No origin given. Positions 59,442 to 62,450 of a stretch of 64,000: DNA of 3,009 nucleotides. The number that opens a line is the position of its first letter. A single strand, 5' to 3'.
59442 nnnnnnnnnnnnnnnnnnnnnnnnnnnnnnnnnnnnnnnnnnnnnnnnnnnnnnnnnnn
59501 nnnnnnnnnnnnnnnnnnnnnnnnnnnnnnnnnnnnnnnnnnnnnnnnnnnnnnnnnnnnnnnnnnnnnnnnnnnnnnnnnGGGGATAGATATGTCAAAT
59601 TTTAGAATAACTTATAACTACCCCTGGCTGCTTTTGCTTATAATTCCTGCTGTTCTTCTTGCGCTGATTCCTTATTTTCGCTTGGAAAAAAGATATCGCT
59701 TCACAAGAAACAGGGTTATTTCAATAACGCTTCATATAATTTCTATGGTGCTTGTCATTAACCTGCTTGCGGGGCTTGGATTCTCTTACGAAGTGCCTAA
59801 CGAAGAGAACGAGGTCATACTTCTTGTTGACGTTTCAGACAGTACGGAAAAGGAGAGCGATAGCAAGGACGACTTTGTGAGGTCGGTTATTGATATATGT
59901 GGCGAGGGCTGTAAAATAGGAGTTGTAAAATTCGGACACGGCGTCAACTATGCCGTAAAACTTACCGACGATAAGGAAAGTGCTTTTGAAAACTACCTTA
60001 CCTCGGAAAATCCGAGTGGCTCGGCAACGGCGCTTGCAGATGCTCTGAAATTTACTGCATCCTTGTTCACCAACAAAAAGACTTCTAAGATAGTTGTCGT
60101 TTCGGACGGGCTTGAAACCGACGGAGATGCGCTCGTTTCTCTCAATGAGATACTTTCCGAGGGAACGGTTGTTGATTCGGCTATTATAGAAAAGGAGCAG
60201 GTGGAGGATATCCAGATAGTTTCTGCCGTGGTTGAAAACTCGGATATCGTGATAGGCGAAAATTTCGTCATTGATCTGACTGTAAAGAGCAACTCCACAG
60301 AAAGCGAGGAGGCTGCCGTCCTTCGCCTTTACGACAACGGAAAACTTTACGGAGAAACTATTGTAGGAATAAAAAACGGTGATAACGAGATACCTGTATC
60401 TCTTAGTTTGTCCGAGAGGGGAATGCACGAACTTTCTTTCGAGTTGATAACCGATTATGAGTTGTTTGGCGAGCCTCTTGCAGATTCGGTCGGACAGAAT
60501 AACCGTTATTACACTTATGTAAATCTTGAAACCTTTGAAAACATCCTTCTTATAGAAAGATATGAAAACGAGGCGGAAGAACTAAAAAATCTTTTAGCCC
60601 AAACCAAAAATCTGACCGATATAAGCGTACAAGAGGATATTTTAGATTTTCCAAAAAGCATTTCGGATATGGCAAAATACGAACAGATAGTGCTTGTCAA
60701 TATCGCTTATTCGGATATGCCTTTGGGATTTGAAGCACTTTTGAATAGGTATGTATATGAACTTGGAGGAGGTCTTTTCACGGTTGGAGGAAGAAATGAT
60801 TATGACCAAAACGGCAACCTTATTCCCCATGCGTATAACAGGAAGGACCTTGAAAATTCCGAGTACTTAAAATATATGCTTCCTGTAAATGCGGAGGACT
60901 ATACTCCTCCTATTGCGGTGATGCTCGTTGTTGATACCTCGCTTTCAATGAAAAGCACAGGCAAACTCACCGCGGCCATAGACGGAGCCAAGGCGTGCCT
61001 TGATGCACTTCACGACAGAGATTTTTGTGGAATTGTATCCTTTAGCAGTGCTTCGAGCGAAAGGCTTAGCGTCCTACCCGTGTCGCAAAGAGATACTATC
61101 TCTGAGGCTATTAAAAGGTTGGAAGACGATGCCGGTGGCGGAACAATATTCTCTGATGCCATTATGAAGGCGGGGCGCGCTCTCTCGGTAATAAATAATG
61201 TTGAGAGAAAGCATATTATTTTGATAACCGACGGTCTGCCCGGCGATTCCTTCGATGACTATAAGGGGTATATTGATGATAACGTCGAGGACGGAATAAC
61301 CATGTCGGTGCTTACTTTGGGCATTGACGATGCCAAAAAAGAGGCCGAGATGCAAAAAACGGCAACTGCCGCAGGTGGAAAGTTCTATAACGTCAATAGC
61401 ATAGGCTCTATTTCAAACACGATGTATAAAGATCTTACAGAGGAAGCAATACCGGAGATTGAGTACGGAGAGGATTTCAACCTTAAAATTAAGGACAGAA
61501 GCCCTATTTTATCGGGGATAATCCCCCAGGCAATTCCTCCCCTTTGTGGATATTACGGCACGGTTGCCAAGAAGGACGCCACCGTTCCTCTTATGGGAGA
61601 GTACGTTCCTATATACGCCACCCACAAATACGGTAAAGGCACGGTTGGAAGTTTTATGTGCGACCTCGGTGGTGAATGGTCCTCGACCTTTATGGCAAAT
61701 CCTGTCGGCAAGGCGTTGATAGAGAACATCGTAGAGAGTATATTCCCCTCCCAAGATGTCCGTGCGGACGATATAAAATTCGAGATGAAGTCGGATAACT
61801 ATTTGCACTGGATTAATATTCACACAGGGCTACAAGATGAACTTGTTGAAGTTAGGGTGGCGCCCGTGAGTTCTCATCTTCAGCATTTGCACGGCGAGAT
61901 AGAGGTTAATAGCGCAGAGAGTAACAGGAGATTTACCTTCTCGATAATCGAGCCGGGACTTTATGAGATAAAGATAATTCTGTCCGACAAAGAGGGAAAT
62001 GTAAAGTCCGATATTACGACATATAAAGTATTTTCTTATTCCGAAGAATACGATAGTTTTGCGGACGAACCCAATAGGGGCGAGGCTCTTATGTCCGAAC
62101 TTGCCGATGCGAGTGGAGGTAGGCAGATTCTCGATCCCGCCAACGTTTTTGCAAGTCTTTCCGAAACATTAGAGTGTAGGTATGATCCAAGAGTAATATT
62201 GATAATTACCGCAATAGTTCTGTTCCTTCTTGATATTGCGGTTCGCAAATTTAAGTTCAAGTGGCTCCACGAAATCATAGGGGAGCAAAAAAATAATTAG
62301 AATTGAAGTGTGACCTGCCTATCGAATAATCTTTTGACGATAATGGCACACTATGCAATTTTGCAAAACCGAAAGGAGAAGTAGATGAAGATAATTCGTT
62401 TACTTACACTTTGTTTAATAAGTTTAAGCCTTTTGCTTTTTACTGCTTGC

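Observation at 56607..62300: Bat-like vWA proteins with no MoxR ATPase or DUF58 gene in cis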

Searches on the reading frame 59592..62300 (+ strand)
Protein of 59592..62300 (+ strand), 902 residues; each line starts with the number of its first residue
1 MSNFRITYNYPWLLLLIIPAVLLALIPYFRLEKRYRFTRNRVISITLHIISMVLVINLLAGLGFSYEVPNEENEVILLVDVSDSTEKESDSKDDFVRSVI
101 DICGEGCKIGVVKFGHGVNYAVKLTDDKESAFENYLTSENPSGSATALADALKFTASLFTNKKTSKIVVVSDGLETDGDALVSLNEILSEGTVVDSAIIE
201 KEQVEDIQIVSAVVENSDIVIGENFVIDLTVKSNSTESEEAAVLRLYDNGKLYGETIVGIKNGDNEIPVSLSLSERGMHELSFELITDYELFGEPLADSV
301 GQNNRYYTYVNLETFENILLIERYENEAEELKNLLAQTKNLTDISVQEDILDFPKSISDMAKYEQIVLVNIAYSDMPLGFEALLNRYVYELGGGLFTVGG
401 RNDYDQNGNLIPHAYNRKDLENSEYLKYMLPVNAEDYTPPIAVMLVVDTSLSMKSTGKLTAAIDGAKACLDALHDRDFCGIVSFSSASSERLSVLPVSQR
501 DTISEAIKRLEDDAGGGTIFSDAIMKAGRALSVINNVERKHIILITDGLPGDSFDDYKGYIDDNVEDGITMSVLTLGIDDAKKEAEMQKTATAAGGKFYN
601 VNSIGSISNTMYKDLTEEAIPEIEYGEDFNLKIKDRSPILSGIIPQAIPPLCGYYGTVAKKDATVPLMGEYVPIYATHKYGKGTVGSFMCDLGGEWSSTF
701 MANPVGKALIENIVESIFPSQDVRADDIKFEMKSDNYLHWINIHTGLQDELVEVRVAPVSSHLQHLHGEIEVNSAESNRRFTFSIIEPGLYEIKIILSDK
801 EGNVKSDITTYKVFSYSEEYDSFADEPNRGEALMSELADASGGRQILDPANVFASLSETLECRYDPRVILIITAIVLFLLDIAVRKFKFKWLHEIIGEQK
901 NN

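Call 4: search_protein_families(library=pfam, proteins=[window:59592-62300:+], max_evalue=0.1)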
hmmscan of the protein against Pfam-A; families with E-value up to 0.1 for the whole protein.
window:59592-62300:+ (902 aa): 8 families
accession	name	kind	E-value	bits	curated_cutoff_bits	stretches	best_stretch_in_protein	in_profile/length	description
PF13519.12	VWA_2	-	3.2e-27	95.7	27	2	443-548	1-106/107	von Willebrand factor type A domain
PF00092.34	VWA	-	4.3e-18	66.6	23.8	2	443-609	2-170/174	von Willebrand factor type A domain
PF05762.20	VWA_CoxE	-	5.2e-12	46.1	26.4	2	71-179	55-165/222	VWA domain containing CoxE-like protein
PF13768.12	VWA_3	-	1e-10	42.3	27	1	442-597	2-152/155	von Willebrand factor type A domain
PF07090.17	GATase1_like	-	3.1e-06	27.4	27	1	633-703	159-231/247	Putative glutamine amidotransferase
PF01882.25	DUF58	-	0.019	14.6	23.4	1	70-203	33-173/216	Protein of unknown function DUF58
PF07495.19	Y_Y_Y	-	0.057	13.8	26.6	0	773-812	22-61/65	Y_Y_Y domain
PF04811.21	Sec23_trunk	-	0.062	13.3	27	0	442-486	5-51/241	Sec23/Sec24 trunk domain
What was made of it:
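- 59592..62300 (+): 902-aa BatB-like double-VWA protein.
- A TM hairpin (res 13-60) has the basic loop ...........
- VWA1 spans res 70-203, with MIDAS DVSDS at nt 59829-59843.
- VWA2 spans res 442-609, with MIDAS DTSLS at nt 60933-60947.
- GATase1_like lies at res 633-703 (nt 61488-61700).
- A C-terminal TM helix lies at res 868-886. Pfam VWA_2 95.7 bits, VWA 66.6, VWA_CoxE 46.1, GATase1_like 27.4 (call 4).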

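Call 42: search_protein_families(library=ncbifam, proteins=[window:59592-62300:+], max_evalue=0.01)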
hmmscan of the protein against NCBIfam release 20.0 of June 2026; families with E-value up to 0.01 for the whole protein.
window:59592-62300:+ (902 aa): 4 families
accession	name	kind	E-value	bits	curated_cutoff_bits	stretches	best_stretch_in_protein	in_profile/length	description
NF010238.0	PRK13685.1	subfamily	2.7e-12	46.4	432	1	442-618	98-297/335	hypothetical protein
TIGR02442.1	Cob-chelat-sub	hypoth_equivalog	1.2e-09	37.2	779.45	1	442-549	474-582/641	putative cobaltochelatase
TIGR03788.1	marine_srt_targ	equivalog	1.6e-08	33.4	551.65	1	434-623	265-450/629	marine proteobacterial sortase target protein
TIGR02031.1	BchD-ChlD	equivalog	0.00018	20.4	499.55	0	443-549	426-531/608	magnesium chelatase ATPase subunit D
